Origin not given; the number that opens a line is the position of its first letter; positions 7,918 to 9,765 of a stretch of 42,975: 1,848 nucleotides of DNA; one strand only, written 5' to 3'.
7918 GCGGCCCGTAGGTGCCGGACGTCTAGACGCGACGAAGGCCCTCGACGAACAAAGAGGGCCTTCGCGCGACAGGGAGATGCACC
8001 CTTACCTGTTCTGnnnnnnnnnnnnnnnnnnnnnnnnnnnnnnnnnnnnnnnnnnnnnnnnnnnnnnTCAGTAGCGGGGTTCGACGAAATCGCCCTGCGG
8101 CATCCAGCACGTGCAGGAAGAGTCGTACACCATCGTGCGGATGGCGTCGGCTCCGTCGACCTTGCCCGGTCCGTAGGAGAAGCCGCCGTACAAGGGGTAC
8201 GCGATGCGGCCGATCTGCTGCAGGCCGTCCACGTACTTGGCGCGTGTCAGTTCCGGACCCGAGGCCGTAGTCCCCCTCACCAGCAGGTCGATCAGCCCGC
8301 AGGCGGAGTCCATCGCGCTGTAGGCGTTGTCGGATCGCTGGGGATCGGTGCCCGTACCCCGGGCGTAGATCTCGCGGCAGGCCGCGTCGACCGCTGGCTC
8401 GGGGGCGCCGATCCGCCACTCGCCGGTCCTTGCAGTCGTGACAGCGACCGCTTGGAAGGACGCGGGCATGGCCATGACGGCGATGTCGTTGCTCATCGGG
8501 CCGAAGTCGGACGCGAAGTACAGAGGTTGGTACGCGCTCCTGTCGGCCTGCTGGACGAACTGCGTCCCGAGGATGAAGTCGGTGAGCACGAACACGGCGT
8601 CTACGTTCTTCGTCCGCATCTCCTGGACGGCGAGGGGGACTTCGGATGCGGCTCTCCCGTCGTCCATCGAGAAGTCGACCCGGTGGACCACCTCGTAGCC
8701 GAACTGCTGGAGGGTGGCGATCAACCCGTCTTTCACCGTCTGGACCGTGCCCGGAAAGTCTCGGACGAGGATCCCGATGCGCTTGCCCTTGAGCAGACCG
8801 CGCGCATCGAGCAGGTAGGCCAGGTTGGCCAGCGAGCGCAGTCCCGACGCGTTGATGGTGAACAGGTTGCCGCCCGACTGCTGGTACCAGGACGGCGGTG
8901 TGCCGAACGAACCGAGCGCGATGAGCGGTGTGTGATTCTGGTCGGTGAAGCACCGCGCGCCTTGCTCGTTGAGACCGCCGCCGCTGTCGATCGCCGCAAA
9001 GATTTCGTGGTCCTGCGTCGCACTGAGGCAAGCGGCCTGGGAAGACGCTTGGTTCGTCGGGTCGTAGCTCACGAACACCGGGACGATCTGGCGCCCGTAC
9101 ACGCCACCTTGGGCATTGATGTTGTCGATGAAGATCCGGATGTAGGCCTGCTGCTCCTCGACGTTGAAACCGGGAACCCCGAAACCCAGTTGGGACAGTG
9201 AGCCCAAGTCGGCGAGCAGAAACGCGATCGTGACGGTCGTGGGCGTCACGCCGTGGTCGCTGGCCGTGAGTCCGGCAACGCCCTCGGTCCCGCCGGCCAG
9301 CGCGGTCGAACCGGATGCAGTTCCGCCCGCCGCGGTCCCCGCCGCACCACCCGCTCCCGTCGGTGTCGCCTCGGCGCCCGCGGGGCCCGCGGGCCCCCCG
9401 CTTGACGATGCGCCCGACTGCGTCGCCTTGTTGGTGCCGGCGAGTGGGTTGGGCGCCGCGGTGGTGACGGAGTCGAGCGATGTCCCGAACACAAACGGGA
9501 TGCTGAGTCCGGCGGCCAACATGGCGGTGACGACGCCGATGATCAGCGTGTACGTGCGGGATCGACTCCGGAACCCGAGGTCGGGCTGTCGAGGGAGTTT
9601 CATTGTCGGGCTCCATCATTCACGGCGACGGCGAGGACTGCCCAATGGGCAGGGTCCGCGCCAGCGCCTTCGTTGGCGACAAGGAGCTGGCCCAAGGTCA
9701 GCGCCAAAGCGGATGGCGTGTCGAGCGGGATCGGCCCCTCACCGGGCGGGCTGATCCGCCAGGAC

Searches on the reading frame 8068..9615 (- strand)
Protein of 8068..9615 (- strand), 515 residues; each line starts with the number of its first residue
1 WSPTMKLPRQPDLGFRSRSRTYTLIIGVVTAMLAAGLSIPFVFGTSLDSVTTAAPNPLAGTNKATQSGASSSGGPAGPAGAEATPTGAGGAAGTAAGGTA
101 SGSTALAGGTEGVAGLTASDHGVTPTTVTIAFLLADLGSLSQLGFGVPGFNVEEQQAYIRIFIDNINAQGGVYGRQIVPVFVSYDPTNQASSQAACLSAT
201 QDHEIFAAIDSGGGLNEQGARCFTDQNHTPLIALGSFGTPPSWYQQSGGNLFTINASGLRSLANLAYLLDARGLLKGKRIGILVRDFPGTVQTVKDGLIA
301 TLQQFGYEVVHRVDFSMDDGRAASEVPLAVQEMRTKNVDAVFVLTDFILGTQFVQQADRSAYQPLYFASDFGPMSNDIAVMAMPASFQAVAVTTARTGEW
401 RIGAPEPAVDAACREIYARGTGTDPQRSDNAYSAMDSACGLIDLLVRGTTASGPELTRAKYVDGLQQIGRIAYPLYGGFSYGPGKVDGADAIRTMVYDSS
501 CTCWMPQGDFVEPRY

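Call 7: search_protein_families(library=pfam, proteins=[window:8068-9615:-], max_evalue=0.01)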
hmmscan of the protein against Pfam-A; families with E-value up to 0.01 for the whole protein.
window:8068-9615:- (515 aa): 0 families

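Call 48: search_protein_families(library=ncbifam, proteins=[window:8071-9615:-], max_evalue=0.1)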
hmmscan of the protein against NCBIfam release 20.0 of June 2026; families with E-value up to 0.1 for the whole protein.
window:8071-9615:- (515 aa): 1 family
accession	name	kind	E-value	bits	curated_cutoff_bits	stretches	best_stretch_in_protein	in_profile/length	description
TIGR03407.1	urea_ABC_UrtA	exception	0.067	12.1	492.75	1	158-182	23-47/361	urea ABC transporter substrate-binding protein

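Call 78: search_solved_structures(query=window:8071-9603:-, max_evalue=0.01)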
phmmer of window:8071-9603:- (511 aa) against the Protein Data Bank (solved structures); distinct sequences matched with E-value up to 0.01: 0.
